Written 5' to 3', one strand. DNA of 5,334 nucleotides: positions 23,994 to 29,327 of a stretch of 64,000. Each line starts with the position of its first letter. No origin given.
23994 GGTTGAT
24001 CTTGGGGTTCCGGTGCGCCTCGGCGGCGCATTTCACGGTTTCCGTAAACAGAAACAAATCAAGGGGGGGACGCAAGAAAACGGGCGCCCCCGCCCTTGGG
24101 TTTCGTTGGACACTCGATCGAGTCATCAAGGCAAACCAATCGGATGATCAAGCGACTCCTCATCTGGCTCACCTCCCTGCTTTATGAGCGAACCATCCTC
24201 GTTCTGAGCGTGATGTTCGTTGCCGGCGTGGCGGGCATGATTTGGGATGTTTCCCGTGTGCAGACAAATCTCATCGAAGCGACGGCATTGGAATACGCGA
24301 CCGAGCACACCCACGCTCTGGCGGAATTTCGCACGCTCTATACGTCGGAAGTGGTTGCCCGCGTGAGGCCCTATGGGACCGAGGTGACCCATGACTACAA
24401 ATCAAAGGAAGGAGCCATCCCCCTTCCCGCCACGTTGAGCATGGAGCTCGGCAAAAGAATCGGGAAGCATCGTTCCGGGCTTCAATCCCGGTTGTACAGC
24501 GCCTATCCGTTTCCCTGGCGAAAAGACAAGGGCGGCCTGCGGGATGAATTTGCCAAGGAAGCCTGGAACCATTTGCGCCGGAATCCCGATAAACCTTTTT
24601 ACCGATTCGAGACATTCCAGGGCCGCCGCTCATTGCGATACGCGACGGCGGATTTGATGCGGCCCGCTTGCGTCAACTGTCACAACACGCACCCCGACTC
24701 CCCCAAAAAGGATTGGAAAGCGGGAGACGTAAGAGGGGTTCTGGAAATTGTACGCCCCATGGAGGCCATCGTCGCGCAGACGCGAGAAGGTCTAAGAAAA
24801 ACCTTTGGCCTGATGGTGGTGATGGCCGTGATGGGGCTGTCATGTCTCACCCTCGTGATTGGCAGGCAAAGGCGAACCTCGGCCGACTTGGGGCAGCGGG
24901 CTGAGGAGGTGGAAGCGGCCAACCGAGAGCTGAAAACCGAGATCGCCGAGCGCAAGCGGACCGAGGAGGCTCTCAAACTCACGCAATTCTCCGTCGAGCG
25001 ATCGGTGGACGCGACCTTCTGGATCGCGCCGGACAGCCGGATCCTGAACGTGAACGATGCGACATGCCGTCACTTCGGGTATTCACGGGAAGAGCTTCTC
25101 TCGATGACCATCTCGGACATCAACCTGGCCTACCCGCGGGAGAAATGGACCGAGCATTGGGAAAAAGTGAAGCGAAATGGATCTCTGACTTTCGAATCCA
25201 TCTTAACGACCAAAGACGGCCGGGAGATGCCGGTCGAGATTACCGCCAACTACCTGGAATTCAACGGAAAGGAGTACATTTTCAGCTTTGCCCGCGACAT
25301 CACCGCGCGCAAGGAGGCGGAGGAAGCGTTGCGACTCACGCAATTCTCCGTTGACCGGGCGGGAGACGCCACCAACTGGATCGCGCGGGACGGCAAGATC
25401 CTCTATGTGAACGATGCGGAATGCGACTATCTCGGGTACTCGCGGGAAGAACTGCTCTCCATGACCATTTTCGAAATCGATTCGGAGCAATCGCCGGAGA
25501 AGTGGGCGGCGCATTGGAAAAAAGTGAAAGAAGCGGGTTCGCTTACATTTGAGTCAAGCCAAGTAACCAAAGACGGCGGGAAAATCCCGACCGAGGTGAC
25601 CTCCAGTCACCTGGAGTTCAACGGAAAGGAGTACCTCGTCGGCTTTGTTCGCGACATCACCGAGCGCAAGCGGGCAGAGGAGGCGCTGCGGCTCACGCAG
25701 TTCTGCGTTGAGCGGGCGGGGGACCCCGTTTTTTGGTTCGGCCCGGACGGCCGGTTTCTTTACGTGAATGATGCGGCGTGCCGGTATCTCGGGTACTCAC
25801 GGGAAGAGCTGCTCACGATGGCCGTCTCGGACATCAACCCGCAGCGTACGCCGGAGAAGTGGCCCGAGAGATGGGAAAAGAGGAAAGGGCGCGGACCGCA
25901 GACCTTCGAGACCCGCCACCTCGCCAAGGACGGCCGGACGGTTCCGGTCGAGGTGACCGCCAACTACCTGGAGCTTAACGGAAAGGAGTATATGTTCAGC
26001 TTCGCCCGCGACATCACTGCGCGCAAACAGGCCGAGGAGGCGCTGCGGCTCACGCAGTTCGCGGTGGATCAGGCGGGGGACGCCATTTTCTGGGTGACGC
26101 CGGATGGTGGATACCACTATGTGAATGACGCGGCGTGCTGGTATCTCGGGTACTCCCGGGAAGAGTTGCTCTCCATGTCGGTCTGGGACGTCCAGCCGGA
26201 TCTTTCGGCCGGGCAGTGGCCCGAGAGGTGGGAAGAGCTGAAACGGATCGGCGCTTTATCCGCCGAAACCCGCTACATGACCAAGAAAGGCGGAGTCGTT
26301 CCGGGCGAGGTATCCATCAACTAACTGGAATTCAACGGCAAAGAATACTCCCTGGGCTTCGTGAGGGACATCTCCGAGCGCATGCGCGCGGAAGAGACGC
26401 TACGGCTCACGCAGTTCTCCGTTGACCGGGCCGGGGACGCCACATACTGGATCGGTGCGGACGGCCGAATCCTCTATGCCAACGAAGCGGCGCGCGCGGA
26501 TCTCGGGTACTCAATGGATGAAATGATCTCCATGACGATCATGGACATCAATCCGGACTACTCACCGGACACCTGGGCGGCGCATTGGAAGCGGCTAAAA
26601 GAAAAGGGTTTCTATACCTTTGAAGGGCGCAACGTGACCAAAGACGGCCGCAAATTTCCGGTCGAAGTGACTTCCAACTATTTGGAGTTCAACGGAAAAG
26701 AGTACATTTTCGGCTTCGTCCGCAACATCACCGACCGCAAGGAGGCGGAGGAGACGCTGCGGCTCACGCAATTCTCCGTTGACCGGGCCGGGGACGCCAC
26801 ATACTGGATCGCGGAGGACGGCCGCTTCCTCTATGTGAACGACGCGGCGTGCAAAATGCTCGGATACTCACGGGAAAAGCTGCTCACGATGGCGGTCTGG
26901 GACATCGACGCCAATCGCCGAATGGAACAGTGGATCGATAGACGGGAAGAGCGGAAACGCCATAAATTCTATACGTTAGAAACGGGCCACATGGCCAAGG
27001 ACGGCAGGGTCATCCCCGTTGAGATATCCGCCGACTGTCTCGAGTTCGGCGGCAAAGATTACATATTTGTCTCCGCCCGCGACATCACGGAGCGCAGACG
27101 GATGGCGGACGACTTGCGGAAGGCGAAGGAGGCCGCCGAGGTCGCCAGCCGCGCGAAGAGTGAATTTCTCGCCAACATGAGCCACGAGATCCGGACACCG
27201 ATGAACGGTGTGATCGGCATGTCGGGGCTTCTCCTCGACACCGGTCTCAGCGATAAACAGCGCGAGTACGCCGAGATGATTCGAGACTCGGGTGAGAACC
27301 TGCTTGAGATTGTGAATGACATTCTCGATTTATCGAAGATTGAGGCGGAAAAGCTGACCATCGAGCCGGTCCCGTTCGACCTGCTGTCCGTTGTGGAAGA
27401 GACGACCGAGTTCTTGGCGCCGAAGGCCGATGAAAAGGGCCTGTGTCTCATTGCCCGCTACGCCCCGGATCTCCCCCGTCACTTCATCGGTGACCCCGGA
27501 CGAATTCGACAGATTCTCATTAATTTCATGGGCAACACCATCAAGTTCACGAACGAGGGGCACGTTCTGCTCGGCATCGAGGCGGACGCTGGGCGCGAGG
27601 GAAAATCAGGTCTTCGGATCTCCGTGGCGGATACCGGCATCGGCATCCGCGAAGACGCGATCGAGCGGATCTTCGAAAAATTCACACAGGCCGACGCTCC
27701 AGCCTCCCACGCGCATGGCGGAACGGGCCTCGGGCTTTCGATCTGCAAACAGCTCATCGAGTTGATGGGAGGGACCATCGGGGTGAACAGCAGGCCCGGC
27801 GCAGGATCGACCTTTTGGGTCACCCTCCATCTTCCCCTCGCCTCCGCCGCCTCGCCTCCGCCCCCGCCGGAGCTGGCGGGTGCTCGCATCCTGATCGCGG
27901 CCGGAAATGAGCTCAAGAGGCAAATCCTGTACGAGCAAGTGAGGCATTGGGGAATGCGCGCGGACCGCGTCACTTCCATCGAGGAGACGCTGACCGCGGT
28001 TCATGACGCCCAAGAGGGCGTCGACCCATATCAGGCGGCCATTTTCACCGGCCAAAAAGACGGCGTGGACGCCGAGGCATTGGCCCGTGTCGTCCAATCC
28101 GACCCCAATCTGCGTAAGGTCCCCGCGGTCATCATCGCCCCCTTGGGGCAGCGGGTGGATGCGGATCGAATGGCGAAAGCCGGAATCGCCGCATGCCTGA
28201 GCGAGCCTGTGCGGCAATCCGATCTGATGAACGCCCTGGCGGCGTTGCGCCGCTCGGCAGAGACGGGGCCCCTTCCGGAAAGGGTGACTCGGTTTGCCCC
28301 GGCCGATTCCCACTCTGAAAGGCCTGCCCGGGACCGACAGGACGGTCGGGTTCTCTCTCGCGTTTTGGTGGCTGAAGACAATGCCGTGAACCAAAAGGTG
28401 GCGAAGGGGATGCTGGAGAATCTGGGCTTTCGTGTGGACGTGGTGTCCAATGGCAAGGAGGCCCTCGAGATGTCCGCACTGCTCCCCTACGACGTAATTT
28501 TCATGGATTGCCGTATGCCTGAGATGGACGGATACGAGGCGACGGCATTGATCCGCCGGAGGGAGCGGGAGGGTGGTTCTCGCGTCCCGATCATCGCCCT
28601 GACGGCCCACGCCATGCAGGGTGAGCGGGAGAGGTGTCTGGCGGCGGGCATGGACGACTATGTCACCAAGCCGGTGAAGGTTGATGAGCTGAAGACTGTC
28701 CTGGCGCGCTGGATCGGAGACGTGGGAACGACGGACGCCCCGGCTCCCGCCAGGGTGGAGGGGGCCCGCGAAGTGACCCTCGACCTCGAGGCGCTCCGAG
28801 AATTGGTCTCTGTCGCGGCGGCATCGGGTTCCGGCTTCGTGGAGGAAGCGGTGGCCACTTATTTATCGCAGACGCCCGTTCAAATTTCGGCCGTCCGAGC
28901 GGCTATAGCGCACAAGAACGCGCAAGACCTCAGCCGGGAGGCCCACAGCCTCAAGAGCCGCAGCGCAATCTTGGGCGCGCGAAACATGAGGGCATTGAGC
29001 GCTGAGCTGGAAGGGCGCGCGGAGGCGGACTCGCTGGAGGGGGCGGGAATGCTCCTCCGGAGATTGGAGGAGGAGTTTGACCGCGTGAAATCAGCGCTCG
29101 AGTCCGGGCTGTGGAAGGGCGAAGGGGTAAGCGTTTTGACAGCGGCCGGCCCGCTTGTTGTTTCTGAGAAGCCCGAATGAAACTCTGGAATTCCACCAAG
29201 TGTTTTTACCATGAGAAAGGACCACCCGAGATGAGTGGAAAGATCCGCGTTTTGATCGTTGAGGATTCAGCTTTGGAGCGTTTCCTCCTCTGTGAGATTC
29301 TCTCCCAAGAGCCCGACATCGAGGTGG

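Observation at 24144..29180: Unusual sensor architecture: CxxCH (heme c motif) periplasmic domain plus six near-identical tandem PAS domains plus HK-REC-HPt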

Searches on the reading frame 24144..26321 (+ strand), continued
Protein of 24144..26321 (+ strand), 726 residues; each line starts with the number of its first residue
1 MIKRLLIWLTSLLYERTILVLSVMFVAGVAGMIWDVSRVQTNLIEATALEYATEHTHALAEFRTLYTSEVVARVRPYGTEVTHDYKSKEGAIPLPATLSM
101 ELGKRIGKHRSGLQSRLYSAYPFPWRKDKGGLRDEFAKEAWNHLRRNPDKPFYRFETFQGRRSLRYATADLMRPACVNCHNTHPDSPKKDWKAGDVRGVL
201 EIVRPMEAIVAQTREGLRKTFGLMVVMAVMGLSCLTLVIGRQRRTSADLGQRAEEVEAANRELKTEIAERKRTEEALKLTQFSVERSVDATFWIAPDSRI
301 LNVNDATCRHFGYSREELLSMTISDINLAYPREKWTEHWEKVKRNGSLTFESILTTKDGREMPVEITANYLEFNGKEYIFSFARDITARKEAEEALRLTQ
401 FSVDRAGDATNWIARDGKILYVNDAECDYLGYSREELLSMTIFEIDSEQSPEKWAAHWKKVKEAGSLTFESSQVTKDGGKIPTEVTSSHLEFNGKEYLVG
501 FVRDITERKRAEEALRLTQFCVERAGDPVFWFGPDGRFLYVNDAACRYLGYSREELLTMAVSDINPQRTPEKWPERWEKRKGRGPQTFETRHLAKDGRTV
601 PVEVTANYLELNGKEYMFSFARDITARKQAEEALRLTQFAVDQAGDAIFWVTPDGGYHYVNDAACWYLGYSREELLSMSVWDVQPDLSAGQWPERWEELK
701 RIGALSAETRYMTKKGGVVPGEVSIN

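Call 41: find_encoding_contigs(protein=P0132, flank=6000, max_places=3)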
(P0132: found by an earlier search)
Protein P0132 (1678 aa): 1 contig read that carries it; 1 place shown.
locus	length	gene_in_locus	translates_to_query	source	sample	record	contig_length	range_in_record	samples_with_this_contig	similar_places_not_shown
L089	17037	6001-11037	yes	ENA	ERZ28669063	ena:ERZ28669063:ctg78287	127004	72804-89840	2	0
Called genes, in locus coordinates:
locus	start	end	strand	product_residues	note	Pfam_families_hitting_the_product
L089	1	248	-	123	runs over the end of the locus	PF04191:PEMT (weak), PF06966:DUF1295 (weak)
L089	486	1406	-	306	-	-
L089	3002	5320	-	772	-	PF01315:Ald_Xan_dh_C, PF02738:MoCoBD_1, PF20256:MoCoBD_2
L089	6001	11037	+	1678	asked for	PF11845:Tll0287-like, PF00989:PAS, PF08448:PAS_4, PF13426:PAS_9, PF00989:PAS, PF08448:PAS_4, PF13426:PAS_9, PF00989:PAS, +18 more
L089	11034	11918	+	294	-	PF00072:Response_reg, PF01339:CheB_methylest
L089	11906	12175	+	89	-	PF01339:CheB_methylest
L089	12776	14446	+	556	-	PF01145:Band_7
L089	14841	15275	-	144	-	PF03745:DUF309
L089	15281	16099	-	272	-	PF00106:adh_short, PF13561:adh_short_C2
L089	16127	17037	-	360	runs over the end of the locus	PF01979:Amidohydro_1, PF07969:Amidohydro_3 (faint)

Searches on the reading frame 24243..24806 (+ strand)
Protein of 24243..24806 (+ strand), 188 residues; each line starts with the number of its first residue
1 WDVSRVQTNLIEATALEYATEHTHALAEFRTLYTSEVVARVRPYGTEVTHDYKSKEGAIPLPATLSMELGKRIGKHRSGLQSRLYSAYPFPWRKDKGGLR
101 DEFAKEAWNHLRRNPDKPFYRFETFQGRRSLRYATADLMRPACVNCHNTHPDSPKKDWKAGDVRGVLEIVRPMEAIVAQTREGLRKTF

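Call 29: search_solved_structures(query=window:24243-24806:+, max_evalue=10, show_alignments=2)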
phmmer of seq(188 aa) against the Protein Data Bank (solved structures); distinct sequences matched with E-value up to 10: 1.
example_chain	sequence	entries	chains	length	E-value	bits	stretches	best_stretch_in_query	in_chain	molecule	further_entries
7aft_H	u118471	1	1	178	0.92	12.4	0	94-123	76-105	Mating factor alpha-1,Mating factor alpha-1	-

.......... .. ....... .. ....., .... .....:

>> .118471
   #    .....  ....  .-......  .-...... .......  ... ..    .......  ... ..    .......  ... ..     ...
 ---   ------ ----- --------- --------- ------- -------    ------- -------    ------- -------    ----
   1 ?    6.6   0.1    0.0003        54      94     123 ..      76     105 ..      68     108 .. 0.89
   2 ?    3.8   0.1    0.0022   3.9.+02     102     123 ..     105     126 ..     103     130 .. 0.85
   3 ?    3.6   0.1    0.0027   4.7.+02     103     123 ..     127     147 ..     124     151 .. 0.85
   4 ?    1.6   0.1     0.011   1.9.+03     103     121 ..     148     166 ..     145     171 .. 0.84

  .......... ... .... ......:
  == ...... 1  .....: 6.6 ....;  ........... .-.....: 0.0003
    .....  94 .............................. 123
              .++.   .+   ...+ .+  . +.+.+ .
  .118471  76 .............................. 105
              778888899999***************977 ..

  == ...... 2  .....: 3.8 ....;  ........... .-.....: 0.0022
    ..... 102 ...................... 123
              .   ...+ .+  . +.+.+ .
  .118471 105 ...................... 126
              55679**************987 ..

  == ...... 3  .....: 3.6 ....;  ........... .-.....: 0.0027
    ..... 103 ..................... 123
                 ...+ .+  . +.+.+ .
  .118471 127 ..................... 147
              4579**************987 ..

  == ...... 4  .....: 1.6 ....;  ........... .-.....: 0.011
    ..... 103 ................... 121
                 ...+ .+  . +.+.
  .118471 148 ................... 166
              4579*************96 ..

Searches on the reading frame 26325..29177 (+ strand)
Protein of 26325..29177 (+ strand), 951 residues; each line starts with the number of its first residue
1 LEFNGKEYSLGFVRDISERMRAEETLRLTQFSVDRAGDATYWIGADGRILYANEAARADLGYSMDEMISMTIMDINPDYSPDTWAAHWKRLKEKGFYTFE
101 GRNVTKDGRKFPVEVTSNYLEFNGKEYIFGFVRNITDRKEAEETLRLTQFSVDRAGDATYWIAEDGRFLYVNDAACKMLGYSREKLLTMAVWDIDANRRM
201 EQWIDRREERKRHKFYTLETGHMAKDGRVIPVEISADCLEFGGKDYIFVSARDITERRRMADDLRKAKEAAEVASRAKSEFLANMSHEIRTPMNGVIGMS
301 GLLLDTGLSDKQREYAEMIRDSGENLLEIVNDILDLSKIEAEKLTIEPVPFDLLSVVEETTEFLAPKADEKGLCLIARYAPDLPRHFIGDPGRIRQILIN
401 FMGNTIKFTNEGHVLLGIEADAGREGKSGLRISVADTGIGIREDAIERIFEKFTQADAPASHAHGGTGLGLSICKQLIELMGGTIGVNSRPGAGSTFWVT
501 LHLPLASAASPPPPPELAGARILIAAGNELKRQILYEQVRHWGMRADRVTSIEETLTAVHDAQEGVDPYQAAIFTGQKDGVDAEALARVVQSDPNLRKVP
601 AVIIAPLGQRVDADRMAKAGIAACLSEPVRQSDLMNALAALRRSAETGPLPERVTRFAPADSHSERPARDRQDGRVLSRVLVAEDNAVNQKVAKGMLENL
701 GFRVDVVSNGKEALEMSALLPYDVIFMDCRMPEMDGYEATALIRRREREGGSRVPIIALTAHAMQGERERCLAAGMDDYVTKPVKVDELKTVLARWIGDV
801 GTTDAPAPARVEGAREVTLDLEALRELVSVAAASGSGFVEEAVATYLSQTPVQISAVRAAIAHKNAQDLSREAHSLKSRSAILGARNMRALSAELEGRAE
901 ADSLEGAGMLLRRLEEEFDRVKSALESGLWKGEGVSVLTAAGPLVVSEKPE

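Call 5: search_protein_families(library=pfam, proteins=[window:26325-29177:+], max_evalue=0.01)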
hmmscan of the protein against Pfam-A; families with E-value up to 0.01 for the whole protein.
window:26325-29177:+ (951 aa): 13 families
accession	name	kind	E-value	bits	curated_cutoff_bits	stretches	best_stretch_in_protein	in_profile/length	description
PF00072.30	Response_reg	-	7.6e-32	110.2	30.2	1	680-793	1-110/111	Response regulator receiver domain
PF02518.31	HATPase_c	-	3e-30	105.3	26.4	1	389-504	1-110/111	Histidine kinase-, DNA gyrase B-, and HSP90-like ATPase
PF13426.13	PAS_9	-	8.5e-30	103.5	27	2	45-137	9-103/103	PAS domain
PF00512.31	HisKA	-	2.9e-23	82.1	26.9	1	277-342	1-66/66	His Kinase A (phospho-acceptor) domain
PF00989.32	PAS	-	1.8e-20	73.5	22.6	2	35-135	9-113/113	PAS fold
PF08448.16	PAS_4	-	2.2e-16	60.5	23.1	2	153-259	2-110/110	PAS fold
PF08447.18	PAS_3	-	4.3e-11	43.4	25.6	1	49-127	1-83/89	PAS fold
PF13188.13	PAS_8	-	9.3e-10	38.5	21.8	1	160-197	14-53/65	PAS domain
PF01627.28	Hpt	-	3e-09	37.5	24.6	1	842-923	2-83/84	Hpt domain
PF08670.17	MEKHLA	-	5.9e-05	23.4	23.7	0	46-114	48-117/143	MEKHLA domain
PF23198.2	PDE8A_N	-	0.00023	21.5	29.6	1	696-770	29-102/147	PDE8A-like, N-terminal domain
PF11454.13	DUF3016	-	0.0029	17.9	25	0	15-65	41-94/139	Protein of unknown function (DUF3016)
PF18095.7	PAS_12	-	0.0039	17.2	22.6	0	46-69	66-89/153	UPF0242 C-terminal PAS-like domain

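Call 6: search_protein_families(library=ncbifam, proteins=[window:26325-29177:+], max_evalue=0.01)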
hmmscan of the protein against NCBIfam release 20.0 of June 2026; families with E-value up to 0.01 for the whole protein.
window:26325-29177:+ (951 aa): 154 families (the best 25 are shown)
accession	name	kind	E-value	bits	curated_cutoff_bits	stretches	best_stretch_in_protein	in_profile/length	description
NF008318.0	PRK11107.1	equivalog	2.1e-140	469.5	890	1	264-898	279-885/920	two-component sensor histidine kinase BarA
TIGR02956.1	TMAO_torS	equivalog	5.2e-126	422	676.5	2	265-642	451-820/967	TMAO reductase system sensor histidine kinase/response regulator TorS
NF008302.0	PRK11091.1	equivalog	8e-112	374.8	838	3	149-642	158-643/779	aerobic respiration two-component sensor histidine kinase ArcB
NF011874.0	PRK15347.1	equivalog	1.7e-98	330.8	852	2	262-548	382-646/921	two component system sensor kinase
NF045901.1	HisKinLetSLeg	equivalog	8.4e-95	318.5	1650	1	264-900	279-874/906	two-component system sensor histidine kinase LetS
NF041947.1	LuxQ_Vibrio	equivalog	9.5e-91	304.9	1200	2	245-507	439-700/843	quorum-sensing autoinducer 2 sensor kinase/phosphatase LuxQ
NF008099.0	PRK10841.1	equivalog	6e-89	299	920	2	253-553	445-740/949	two-component system sensor histidine kinase RcsC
NF008543.0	PRK11466.1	equivalog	5e-81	272.8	982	2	263-599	429-758/914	TMAO reductase system sensor histidine kinase/response regulator TorS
NF038297.2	hybrid_HK_HrmK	equivalog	1.7e-78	264.8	725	2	251-506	208-458/607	hybrid histidine kinase/response regulator HrmK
NF047874.1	MASE3_PAS_HK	subfamily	1.9e-73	248.3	560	2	162-503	280-625/655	MASE3 domain-containing sensor histidine kinase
NF045595.1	HK_scytonemin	equivalog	1.9e-71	241.3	865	3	238-501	375-633/637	scytonemin biosynthesis sensor histidine kinase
NF007420.1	PRK09959.1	equivalog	1.6e-61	208.1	1995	2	250-647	684-1079/1197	acid-sensing system histidine kinase EvgS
NF046044.1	PnpS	equivalog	2e-61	208.2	400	1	152-501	61-389/390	two-component system histidine kinase PnpS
NF047465.1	hybrid_HK_LvrA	exception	8.4e-49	166.3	1200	2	275-502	199-421/819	hybrid histidine kinase/response regulator LvrA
NF041832.1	near_NosP_CTERM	subfamily_domain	1.7e-48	165.6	400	2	272-640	1-368/370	NahK/ErcS family hybrid sensor histidine kinase/response regulator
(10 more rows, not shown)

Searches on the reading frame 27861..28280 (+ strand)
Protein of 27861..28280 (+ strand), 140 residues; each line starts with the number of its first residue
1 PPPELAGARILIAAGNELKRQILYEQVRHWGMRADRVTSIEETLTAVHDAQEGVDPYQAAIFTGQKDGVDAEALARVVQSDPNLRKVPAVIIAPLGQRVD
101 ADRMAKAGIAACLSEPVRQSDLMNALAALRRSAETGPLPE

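Call 70: search_protein_families(library=pfam, proteins=[window:27861-28280:+], max_evalue=10)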
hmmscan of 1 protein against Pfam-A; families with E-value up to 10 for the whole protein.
window:27861-28280:+ (140 aa): 2 families
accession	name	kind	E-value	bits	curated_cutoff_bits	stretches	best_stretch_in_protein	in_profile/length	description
PF00072.30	Response_reg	-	0.0091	16.6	30.2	1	10-126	1-110/111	Response regulator receiver domain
PF10397.14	ADSL_C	-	0.12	13.2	32.7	1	8-47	6-48/79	Adenylosuccinate lyase C-terminus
